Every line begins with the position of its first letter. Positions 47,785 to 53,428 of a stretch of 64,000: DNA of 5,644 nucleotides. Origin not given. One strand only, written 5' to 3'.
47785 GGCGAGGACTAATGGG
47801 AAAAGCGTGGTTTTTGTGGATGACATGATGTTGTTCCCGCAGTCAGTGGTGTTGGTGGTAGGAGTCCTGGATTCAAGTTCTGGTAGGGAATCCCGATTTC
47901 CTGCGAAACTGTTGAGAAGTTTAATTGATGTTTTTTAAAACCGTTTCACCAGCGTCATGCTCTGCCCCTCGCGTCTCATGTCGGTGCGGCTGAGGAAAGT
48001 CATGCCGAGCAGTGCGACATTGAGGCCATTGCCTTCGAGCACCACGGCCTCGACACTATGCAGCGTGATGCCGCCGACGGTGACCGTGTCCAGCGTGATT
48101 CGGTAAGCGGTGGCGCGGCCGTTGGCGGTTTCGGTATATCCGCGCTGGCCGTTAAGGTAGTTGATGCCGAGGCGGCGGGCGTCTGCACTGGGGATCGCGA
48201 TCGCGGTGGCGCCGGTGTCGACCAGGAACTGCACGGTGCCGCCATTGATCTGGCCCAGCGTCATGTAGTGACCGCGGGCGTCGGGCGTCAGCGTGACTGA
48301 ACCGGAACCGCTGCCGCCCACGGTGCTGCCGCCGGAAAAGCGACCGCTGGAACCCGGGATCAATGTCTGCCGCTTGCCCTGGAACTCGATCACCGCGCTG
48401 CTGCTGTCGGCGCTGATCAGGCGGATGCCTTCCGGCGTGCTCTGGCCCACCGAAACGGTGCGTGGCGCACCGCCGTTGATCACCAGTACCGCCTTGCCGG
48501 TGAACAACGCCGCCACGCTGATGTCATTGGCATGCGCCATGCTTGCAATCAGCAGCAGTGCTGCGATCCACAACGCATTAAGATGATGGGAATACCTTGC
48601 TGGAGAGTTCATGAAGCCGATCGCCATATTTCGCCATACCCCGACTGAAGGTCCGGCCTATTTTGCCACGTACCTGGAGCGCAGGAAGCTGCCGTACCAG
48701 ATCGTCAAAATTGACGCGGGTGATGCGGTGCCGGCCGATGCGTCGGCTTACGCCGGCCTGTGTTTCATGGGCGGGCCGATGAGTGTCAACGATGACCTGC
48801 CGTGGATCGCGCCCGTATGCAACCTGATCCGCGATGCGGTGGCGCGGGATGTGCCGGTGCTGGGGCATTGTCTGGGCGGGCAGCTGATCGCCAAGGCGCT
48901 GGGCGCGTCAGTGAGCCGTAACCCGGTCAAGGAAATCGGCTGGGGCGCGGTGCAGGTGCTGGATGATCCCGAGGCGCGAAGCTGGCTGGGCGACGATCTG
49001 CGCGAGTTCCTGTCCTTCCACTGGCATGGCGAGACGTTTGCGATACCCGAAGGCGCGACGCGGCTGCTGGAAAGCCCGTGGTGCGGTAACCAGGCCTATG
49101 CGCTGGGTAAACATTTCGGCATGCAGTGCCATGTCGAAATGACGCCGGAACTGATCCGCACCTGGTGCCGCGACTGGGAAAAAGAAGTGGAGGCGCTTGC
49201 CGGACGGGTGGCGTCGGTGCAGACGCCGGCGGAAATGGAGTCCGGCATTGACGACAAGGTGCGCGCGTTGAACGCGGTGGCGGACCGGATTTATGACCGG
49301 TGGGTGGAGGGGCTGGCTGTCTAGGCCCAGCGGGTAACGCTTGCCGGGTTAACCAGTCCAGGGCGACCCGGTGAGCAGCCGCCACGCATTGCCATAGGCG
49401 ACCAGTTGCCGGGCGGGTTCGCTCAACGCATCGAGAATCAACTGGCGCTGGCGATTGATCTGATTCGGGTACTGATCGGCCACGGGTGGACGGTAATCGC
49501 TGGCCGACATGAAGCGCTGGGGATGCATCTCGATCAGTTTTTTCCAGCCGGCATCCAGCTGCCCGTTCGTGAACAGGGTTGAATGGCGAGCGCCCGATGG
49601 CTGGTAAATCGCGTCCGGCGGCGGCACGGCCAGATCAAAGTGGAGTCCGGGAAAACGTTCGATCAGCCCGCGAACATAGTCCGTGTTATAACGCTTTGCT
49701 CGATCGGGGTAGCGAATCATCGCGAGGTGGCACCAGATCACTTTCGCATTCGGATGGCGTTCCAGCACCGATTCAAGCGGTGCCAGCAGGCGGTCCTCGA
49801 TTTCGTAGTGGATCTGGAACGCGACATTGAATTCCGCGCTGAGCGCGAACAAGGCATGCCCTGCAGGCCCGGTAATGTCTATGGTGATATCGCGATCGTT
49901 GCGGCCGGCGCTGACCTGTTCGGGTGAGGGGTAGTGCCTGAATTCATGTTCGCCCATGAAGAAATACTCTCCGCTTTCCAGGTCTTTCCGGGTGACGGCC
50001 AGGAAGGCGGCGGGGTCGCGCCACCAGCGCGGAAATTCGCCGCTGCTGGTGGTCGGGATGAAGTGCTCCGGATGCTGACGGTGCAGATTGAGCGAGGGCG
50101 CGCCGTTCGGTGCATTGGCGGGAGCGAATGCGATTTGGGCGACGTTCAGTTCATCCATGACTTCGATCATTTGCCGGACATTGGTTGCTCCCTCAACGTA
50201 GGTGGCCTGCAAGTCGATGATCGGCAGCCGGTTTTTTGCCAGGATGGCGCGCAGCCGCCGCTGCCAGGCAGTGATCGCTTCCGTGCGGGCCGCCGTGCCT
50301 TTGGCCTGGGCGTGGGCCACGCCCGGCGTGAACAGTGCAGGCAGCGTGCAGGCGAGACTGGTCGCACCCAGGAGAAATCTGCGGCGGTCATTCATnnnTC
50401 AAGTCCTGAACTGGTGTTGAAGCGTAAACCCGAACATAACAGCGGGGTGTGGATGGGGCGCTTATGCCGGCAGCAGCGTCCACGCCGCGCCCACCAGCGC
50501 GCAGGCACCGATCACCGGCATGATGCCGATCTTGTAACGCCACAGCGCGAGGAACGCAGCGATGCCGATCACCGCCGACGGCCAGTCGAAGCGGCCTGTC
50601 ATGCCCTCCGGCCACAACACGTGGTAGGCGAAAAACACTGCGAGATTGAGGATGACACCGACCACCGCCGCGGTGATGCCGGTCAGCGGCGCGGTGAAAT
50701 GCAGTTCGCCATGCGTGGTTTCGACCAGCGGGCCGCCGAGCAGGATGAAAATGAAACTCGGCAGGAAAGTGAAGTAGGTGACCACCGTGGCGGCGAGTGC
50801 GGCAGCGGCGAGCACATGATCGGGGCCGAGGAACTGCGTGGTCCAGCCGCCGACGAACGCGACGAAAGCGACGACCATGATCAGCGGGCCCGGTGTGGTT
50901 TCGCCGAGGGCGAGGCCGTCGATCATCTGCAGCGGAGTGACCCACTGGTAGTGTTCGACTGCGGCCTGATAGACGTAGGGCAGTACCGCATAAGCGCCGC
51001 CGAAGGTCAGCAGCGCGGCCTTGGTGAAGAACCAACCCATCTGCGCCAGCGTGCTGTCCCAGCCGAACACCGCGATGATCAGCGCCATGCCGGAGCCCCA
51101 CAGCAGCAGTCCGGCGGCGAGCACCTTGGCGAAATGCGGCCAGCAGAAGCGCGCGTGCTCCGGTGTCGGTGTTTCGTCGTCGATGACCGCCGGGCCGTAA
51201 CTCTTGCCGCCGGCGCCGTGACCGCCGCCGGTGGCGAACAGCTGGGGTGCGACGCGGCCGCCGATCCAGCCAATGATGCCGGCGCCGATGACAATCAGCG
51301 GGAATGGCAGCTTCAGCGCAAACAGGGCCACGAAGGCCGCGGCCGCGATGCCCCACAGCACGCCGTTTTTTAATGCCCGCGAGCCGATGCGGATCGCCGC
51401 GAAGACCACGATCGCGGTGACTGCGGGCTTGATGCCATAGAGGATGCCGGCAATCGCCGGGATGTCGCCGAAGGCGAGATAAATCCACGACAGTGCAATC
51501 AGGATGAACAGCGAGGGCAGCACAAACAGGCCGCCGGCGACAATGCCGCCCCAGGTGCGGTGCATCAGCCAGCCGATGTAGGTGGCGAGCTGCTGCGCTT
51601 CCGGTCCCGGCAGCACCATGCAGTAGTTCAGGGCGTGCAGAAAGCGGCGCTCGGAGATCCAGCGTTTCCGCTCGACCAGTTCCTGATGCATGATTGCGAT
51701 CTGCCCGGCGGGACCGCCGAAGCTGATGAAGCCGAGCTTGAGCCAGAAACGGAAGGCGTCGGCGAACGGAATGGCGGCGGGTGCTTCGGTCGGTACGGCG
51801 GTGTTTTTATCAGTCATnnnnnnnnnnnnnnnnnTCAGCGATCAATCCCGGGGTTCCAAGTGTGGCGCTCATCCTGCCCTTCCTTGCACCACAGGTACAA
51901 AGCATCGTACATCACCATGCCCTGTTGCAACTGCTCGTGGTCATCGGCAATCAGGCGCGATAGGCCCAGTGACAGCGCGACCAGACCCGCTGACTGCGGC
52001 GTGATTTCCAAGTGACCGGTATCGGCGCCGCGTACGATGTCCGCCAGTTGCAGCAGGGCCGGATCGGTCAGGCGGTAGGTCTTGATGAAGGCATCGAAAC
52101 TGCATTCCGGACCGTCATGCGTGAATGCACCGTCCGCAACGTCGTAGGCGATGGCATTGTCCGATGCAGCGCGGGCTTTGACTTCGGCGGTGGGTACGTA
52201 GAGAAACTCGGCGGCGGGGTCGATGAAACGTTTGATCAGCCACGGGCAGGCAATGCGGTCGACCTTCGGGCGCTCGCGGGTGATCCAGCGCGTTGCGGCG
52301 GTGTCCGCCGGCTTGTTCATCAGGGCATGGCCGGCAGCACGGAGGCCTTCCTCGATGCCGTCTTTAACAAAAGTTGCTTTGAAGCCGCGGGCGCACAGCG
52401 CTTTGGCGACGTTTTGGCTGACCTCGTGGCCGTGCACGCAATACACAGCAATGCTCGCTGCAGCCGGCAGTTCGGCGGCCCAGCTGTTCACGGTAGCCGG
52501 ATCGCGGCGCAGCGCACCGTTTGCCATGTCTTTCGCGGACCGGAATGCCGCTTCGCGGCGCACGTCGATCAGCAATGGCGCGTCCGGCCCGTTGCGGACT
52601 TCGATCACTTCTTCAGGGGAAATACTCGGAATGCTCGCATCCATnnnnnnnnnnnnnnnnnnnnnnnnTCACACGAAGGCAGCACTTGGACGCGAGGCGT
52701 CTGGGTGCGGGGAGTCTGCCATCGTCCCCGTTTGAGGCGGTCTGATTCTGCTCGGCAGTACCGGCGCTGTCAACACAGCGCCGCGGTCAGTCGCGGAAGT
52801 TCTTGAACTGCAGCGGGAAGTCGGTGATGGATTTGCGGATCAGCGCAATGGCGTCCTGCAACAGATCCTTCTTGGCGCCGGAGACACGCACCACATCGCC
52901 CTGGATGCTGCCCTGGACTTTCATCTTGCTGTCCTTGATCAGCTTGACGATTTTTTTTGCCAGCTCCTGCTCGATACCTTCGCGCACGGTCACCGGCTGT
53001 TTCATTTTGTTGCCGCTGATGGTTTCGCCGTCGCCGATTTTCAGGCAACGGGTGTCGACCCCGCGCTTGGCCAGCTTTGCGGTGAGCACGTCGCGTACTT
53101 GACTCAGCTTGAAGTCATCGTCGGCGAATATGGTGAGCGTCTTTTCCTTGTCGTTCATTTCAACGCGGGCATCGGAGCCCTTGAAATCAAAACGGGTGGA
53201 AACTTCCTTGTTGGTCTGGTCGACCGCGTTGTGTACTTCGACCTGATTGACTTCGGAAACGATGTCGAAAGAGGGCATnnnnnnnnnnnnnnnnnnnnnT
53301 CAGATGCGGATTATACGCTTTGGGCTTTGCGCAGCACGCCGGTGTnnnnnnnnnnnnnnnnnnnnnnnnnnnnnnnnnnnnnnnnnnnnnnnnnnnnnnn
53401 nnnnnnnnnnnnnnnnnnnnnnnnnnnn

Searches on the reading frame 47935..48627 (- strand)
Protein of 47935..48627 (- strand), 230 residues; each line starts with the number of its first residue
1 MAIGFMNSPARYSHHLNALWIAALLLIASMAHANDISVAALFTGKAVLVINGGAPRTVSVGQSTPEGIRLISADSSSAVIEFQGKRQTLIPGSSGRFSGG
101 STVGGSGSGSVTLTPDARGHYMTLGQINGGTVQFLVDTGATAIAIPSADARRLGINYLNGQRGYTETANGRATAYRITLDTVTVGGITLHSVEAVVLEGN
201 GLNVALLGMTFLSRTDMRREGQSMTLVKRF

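Call 29: search_protein_families(library=pfam, max_evalue=1e-8, proteins=[window:47935-48627:-])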
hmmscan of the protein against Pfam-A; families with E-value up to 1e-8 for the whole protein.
window:47935-48627:- (230 aa): 2 families
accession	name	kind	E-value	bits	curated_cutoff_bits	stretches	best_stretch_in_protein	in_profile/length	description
PF13975.11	gag-asp_proteas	-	3.8e-28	98.4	28.2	1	125-214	3-92/92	gag-polyprotein putative aspartyl protease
PF13650.11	Asp_protease_2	-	1.7e-22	80.4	24.3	1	125-211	3-90/90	Aspartyl protease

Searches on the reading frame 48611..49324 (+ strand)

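Call 29: search_protein_families(library=pfam, max_evalue=1e-8, proteins=[window:48611-49324:+])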
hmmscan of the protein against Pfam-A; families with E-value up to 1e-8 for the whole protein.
window:48611-49324:+ (237 aa): 1 family
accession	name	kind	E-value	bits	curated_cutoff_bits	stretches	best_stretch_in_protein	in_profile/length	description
PF00117.34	GATase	-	2e-14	54.1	22.8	1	20-180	15-176/190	Glutamine amidotransferase class-I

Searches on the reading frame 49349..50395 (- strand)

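Call 29: search_protein_families(library=pfam, max_evalue=1e-8, proteins=[window:49349-50395:-])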
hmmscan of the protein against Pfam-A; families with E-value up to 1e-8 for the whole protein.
window:49349-50395:- (348 aa): 1 family
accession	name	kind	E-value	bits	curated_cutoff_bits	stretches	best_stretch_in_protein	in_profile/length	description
PF04909.20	Amidohydro_2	-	3.9e-11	43.7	26.4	1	142-341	103-287/289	Amidohydrolase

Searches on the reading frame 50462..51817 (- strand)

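Call 29: search_protein_families(library=pfam, max_evalue=1e-8, proteins=[window:50462-51817:-])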
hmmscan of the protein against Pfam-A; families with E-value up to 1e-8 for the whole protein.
window:50462-51817:- (451 aa): 1 family
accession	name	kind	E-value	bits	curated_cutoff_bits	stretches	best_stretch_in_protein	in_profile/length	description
PF02417.20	Chromate_transp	-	1e-75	253.8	28.6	2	21-184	3-166/166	Chromate transporter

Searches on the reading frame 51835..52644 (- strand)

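Call 29: search_protein_families(library=pfam, max_evalue=1e-8, proteins=[window:51835-52644:-])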
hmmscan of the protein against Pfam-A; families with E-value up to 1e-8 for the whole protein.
window:51835-52644:- (269 aa): 1 family
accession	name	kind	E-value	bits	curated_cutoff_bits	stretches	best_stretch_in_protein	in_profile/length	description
PF09828.14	ChrB_C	-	1.7e-48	164.8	25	1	120-253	1-132/132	ChrB, C-terminal domain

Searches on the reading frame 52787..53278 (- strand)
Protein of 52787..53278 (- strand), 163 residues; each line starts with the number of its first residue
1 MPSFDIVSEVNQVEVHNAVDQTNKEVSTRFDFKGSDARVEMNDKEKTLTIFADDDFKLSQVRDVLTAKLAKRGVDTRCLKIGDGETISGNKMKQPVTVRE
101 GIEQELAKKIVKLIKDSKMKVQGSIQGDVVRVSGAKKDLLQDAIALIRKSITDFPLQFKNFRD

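Call 29: search_protein_families(library=pfam, max_evalue=1e-8, proteins=[window:52787-53278:-])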
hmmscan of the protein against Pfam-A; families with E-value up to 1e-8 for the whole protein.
window:52787-53278:- (163 aa): 1 family
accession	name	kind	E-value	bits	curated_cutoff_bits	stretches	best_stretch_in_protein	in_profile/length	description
PF04461.18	DUF520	-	1.9e-66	223.6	23.2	1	2-162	1-161/161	Protein of unknown function (DUF520)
